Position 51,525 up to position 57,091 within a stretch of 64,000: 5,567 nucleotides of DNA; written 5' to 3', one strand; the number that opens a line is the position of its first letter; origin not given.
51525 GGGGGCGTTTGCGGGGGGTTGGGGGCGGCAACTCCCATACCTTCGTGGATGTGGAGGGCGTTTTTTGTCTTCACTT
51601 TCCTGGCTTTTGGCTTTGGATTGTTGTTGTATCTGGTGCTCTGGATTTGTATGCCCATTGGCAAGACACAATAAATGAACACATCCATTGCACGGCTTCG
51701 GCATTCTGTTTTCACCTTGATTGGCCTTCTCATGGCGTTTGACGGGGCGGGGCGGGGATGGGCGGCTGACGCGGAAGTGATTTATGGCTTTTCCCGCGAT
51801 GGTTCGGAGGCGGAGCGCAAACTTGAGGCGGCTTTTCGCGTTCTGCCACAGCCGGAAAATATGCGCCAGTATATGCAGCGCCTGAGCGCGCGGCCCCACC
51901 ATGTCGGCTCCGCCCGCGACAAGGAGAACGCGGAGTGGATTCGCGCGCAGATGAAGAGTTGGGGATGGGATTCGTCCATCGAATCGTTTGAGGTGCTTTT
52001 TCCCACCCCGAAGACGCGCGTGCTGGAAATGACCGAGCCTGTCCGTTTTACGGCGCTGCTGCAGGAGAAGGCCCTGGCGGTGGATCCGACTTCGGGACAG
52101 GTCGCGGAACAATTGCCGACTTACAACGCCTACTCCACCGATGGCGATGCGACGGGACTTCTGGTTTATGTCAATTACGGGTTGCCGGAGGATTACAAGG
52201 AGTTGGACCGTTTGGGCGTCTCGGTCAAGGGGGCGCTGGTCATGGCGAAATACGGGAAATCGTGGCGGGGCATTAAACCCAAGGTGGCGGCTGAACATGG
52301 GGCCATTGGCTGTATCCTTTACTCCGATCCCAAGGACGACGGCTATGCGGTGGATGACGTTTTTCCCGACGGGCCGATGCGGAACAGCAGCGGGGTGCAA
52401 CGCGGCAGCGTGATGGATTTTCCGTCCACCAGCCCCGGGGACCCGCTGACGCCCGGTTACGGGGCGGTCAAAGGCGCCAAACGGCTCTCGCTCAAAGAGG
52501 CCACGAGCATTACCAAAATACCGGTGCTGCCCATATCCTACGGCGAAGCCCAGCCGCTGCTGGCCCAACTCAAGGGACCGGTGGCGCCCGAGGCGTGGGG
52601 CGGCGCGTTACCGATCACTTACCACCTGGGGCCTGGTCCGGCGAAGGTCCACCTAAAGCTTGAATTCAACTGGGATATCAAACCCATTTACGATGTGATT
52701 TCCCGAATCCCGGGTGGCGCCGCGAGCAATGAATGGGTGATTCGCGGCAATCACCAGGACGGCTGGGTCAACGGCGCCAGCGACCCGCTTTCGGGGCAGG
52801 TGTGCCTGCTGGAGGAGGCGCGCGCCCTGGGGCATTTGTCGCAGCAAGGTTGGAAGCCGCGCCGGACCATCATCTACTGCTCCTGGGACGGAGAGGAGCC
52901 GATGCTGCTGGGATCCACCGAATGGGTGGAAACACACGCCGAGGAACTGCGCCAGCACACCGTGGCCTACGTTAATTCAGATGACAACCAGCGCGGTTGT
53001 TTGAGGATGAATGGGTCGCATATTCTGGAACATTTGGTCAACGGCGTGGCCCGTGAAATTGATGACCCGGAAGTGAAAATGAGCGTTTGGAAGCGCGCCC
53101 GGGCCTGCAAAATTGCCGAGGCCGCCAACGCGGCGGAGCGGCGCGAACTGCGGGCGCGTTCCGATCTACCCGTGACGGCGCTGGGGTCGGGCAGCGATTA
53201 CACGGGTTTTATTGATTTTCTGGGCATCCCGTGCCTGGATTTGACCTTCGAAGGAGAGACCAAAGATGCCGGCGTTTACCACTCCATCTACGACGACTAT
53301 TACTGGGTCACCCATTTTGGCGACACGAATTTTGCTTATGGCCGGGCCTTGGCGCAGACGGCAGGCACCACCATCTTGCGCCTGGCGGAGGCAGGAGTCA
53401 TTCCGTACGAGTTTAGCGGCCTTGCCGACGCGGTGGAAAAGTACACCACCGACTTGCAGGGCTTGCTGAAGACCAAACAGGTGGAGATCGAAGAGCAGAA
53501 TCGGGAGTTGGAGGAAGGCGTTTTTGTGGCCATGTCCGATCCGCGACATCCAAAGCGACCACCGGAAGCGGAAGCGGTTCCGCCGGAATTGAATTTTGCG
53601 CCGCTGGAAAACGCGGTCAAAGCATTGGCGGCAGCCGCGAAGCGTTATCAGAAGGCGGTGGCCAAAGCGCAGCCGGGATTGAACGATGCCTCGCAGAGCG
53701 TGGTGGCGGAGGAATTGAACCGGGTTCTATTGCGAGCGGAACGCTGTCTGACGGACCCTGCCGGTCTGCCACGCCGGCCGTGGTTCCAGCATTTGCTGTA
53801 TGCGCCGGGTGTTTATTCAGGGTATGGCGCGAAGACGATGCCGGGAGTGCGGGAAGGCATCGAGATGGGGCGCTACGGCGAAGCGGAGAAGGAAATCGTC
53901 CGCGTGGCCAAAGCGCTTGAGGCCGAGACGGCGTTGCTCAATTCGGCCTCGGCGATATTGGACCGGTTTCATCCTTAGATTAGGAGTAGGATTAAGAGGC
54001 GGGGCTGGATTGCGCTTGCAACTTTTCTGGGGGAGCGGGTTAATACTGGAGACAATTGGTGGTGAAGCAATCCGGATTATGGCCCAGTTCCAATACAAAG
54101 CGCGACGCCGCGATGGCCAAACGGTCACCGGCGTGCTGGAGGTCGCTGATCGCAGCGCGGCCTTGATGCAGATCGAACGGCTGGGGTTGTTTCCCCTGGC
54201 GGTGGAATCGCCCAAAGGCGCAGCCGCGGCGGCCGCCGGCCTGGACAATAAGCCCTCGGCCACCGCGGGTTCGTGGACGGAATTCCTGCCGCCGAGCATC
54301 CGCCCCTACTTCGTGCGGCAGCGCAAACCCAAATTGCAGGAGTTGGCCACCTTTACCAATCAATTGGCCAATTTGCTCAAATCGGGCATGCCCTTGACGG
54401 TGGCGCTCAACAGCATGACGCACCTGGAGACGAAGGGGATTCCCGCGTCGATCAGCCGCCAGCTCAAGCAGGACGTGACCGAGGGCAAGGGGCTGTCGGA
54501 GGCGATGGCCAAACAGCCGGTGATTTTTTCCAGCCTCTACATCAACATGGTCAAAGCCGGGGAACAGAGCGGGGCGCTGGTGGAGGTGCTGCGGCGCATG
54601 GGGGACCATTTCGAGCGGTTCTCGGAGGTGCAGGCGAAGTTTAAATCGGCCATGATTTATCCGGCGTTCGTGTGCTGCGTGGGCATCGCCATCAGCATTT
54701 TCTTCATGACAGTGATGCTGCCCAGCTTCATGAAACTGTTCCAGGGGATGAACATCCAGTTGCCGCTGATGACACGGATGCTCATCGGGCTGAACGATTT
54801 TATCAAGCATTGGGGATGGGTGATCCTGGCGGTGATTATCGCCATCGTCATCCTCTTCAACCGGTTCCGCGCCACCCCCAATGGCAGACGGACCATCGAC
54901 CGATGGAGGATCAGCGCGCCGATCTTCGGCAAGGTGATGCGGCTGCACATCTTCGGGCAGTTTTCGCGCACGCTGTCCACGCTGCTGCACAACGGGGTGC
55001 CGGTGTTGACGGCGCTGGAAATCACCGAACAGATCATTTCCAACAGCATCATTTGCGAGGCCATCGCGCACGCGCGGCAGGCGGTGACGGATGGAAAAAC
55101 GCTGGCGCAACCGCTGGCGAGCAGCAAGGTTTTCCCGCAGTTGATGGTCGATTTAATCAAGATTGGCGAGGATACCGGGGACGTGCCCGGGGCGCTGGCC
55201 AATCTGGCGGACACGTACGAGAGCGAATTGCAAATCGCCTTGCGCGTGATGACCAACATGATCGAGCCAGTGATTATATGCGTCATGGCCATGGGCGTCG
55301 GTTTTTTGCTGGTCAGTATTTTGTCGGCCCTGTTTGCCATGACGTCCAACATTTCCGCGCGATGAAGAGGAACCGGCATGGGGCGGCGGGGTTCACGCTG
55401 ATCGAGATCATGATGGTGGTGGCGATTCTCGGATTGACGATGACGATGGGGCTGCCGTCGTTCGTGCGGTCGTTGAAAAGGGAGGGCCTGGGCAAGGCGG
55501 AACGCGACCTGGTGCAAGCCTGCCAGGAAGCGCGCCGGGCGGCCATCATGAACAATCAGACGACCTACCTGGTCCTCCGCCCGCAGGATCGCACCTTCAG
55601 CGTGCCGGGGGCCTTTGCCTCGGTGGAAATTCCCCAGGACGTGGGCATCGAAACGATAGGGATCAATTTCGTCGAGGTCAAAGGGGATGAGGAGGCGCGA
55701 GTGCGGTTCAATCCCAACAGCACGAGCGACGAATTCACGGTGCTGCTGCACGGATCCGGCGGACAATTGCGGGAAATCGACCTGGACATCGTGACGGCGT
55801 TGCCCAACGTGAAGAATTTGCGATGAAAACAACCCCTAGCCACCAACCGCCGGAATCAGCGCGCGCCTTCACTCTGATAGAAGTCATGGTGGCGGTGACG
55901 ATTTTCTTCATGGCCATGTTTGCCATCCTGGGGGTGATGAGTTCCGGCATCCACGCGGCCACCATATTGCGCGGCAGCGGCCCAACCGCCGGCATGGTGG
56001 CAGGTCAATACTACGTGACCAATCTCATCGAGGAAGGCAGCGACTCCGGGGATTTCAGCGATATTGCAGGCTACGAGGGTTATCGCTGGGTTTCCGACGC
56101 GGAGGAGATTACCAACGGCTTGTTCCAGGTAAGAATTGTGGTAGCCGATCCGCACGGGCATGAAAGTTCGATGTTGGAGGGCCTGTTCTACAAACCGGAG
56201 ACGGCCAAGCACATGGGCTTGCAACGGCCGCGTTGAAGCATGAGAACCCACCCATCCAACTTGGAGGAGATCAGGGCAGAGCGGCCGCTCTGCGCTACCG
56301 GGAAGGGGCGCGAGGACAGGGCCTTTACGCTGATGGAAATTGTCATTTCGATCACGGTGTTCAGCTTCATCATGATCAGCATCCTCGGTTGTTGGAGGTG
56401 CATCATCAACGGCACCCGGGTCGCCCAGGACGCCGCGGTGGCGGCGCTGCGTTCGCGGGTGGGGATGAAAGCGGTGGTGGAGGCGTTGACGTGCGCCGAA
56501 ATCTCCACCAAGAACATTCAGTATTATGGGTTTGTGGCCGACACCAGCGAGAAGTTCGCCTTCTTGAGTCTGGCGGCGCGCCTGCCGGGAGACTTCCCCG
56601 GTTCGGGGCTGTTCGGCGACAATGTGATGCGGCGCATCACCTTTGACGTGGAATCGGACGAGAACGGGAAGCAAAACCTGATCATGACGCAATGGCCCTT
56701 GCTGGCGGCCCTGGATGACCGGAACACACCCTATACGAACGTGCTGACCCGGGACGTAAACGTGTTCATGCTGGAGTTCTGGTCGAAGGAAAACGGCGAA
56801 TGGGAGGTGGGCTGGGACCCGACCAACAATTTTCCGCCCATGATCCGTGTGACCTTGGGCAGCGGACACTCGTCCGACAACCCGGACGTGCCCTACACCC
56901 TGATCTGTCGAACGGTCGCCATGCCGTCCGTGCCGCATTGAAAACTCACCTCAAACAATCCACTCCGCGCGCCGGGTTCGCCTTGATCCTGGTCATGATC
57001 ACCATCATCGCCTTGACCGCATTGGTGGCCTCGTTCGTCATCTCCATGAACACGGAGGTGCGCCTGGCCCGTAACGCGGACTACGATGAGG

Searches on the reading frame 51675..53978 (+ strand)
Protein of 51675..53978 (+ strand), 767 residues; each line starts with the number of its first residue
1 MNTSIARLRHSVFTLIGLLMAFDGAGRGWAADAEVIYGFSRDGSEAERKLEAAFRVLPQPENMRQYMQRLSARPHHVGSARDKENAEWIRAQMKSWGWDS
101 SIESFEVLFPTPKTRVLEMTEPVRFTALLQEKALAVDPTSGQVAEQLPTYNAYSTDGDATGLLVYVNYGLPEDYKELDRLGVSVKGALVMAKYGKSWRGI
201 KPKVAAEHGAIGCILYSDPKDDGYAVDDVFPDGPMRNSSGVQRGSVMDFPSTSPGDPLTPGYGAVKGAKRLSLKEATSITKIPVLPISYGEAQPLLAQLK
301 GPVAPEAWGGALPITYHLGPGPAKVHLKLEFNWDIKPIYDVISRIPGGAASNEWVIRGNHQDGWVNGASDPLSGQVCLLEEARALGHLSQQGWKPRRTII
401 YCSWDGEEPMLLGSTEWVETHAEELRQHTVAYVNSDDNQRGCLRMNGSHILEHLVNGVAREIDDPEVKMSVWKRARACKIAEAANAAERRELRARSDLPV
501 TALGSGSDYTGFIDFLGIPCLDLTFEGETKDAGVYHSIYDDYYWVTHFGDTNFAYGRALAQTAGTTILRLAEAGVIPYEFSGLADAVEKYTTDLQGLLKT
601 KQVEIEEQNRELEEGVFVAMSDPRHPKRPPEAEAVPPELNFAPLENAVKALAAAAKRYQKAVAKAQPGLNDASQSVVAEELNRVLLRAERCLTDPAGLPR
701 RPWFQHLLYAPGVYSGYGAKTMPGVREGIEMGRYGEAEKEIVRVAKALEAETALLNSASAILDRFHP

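Call 20: search_protein_families(library=pfam, proteins=[window:51675-53978:+], max_evalue=0.01)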
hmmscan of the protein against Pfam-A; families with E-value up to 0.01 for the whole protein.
window:51675-53978:+ (767 aa): 3 families
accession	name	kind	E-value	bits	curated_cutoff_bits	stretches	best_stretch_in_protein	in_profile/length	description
PF04253.20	TFR_dimer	-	3.5e-26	92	27.1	1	639-755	1-120/121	Transferrin receptor-like dimerisation domain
PF04389.22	Peptidase_M28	-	2.6e-15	57.1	21.3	1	341-542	2-174/193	Peptidase family M28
PF02225.27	PA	-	9.1e-06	26.2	23.9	1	160-229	2-75/95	PA domain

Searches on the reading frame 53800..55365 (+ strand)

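Call 20: search_protein_families(library=pfam, proteins=[window:53800-55365:+], max_evalue=0.01)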
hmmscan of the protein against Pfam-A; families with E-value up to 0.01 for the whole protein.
window:53800-55365:+ (521 aa): 2 families
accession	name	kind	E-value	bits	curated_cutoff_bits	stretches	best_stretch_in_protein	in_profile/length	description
PF00482.28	T2SSF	-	2.8e-55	186.1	25.2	2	185-308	1-125/125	Type II secretion system (T2SS), protein F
PF20990.2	DUF2207_C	-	0.0096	16.1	33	1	278-370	132-204/247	Predicted membrane protein (DUF2207) C-terminal domain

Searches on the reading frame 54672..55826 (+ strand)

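Call 20: search_protein_families(library=pfam, proteins=[window:54672-55826:+], max_evalue=0.01)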
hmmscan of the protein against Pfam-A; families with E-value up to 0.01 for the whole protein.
window:54672-55826:+ (384 aa): 1 family
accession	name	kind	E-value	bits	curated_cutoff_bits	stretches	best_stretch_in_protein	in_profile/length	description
PF07963.17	N_methyl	-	2.7e-05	24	21.2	1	237-259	3-25/27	Prokaryotic N-terminal methylation motif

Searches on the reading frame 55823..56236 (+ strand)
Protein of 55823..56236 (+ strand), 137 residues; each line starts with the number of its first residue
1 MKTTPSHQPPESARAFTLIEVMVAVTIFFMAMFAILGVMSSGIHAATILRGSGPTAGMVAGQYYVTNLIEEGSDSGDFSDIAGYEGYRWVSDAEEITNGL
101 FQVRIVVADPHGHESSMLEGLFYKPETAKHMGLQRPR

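Call 20: search_protein_families(library=pfam, proteins=[window:55823-56236:+], max_evalue=0.01)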
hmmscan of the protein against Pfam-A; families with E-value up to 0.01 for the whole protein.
window:55823-56236:+ (137 aa): 1 family
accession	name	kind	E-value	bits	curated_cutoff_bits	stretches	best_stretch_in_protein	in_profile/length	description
PF07963.17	N_methyl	-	0.00032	20.6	21.2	1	14-35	5-26/27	Prokaryotic N-terminal methylation motif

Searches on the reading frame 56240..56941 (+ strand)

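Call 20: search_protein_families(library=pfam, proteins=[window:56240-56941:+], max_evalue=0.01)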
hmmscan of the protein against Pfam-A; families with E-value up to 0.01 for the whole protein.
window:56240-56941:+ (233 aa): 1 family
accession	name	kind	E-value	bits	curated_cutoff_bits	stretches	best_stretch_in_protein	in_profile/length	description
PF07963.17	N_methyl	-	0.00049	20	21.2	1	26-48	4-26/27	Prokaryotic N-terminal methylation motif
